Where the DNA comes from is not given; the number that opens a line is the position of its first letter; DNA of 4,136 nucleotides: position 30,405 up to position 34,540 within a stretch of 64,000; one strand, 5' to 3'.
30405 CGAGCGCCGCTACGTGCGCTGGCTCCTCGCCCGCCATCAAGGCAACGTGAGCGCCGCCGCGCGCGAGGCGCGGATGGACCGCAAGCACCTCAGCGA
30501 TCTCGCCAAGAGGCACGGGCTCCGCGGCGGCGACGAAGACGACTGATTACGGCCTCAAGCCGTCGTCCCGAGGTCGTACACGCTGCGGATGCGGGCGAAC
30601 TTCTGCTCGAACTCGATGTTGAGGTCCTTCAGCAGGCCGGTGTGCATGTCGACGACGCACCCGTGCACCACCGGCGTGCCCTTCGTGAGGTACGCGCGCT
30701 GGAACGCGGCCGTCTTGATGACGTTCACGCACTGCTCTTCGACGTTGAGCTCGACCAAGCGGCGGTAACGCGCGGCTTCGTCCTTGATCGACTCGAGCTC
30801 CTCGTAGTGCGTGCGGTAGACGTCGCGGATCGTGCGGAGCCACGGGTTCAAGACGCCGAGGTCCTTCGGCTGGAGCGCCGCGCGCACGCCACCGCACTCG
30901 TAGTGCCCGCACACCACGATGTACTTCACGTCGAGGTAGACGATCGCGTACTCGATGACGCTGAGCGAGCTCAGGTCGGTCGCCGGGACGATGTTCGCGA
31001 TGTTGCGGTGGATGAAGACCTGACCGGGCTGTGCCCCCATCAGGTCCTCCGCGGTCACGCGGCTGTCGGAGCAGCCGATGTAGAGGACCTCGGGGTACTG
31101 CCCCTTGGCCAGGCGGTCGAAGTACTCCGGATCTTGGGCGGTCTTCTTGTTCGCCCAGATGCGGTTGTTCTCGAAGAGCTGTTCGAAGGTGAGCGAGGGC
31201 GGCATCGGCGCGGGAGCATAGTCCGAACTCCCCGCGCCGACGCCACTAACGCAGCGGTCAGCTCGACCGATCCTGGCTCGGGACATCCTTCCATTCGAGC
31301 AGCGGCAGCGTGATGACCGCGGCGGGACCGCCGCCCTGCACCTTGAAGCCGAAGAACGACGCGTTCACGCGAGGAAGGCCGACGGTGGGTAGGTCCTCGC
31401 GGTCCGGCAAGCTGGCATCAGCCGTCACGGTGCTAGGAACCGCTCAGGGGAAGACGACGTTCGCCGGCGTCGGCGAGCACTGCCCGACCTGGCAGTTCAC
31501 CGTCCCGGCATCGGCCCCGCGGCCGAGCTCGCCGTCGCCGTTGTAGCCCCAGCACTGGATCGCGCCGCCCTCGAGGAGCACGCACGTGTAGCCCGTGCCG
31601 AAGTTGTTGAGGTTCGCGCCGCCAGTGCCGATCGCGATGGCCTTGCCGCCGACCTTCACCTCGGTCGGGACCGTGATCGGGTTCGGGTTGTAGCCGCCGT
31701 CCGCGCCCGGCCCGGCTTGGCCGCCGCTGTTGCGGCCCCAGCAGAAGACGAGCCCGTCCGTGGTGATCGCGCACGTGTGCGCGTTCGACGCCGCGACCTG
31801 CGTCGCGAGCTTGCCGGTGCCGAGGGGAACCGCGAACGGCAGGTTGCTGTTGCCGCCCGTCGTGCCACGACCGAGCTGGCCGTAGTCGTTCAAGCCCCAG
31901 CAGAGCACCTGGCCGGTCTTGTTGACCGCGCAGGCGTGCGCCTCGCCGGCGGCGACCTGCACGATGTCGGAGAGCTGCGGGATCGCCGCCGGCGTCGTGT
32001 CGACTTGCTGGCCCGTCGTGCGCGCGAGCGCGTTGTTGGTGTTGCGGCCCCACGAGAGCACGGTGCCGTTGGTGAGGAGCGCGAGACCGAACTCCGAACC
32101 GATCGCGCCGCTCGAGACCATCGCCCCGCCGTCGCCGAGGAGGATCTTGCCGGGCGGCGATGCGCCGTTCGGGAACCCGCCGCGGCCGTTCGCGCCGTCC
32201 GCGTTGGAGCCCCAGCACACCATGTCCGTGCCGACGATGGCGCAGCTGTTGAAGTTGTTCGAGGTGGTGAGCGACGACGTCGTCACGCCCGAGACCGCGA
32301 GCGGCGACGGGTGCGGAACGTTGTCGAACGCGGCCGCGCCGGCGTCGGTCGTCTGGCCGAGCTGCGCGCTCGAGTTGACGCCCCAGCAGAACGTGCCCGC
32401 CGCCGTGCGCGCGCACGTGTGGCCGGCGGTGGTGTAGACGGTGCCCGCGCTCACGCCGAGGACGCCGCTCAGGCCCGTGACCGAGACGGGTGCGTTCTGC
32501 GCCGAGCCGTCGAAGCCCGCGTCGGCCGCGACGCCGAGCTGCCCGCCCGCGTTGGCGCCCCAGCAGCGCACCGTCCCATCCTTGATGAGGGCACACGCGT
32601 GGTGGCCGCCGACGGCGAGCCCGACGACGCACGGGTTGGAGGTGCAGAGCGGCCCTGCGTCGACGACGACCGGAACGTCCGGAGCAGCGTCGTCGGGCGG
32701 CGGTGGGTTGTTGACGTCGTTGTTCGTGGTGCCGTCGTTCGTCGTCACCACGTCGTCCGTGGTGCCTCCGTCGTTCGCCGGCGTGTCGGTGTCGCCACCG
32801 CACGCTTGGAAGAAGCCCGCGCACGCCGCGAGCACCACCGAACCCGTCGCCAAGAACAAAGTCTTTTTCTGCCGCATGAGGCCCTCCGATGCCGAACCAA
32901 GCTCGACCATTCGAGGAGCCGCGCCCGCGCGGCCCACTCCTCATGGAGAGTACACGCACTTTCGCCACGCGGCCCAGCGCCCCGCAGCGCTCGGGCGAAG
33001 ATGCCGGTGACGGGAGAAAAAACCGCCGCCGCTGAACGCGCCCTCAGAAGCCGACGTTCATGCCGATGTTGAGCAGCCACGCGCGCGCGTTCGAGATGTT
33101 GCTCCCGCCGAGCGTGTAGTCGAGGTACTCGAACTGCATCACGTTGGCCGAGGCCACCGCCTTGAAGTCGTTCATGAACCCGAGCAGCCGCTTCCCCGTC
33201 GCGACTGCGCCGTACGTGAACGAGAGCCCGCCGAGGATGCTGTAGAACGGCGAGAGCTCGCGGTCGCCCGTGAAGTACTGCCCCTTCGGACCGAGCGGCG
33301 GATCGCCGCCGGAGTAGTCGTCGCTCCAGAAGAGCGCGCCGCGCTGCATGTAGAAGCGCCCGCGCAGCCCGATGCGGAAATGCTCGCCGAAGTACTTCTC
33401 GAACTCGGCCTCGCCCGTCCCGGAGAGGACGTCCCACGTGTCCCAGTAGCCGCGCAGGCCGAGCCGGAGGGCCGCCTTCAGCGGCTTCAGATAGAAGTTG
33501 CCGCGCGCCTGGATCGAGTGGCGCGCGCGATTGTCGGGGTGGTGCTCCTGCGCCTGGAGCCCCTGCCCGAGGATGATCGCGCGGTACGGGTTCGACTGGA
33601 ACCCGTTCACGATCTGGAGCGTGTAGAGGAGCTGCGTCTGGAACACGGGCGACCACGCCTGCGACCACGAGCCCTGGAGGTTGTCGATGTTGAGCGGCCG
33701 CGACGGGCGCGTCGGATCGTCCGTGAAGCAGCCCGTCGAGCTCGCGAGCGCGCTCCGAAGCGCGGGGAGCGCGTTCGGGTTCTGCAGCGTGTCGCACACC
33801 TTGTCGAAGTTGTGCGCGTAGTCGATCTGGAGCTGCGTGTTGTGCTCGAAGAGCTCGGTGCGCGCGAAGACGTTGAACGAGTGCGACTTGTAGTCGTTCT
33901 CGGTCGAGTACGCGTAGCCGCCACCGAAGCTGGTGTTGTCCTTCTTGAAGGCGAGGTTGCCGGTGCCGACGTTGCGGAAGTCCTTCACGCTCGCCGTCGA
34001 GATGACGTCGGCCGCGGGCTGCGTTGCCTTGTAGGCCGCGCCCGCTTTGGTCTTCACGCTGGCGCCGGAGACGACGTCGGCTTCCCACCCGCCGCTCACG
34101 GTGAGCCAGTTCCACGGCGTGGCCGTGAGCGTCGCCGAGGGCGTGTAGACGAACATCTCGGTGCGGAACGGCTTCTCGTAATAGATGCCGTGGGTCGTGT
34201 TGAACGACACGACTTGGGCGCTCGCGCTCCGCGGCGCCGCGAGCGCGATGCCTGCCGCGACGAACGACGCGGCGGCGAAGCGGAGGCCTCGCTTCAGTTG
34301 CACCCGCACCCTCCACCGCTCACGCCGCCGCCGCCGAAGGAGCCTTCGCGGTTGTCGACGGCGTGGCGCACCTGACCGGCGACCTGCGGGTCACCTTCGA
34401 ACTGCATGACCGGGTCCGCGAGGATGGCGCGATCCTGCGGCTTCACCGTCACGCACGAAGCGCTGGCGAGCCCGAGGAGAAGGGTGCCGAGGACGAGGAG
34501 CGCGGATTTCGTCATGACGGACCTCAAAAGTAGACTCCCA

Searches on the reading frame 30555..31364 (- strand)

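Call 67: search_protein_families(library=pfam, proteins=[window:30555-31364:-], max_evalue=0.0001)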
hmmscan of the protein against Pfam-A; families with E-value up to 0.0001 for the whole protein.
window:30555-31364:- (269 aa): 1 family
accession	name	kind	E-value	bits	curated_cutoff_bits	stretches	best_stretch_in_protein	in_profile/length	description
PF00484.24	Pro_CA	-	1.1e-46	159.4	25.7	1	94-244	2-155/156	Carbonic anhydrase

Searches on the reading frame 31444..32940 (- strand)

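Call 67: search_protein_families(library=pfam, proteins=[window:31444-32940:-], max_evalue=0.0001)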
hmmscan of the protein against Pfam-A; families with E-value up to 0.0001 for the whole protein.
window:31444-32940:- (498 aa): 4 families
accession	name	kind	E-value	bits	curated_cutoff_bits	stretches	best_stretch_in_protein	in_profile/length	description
PF25390.1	WD40_RLD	-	1.6e-53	182.7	150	2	172-478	40-336/363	RCC1-like domain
PF13540.12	RCC1_2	-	1.2e-39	133.5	22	4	326-355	1-30/30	Regulator of chromosome condensation (RCC1) repeat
PF00415.24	RCC1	-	3.7e-35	120.7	21.7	2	343-392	2-50/50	Regulator of chromosome condensation (RCC1) repeat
PF25384.1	Alsin_RLD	-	8.4e-05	22.5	100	0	326-359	277-310/405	Alsin RCC1-like domain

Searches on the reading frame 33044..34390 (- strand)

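Call 67: search_protein_families(library=pfam, proteins=[window:33044-34390:-], max_evalue=0.0001)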
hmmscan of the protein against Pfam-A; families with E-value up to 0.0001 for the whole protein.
window:33044-34390:- (448 aa): 1 family
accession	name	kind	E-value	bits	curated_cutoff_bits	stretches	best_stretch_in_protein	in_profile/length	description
PF12094.14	DUF3570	-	6.1e-28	98.2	25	1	51-392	22-378/427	Protein of unknown function (DUF3570)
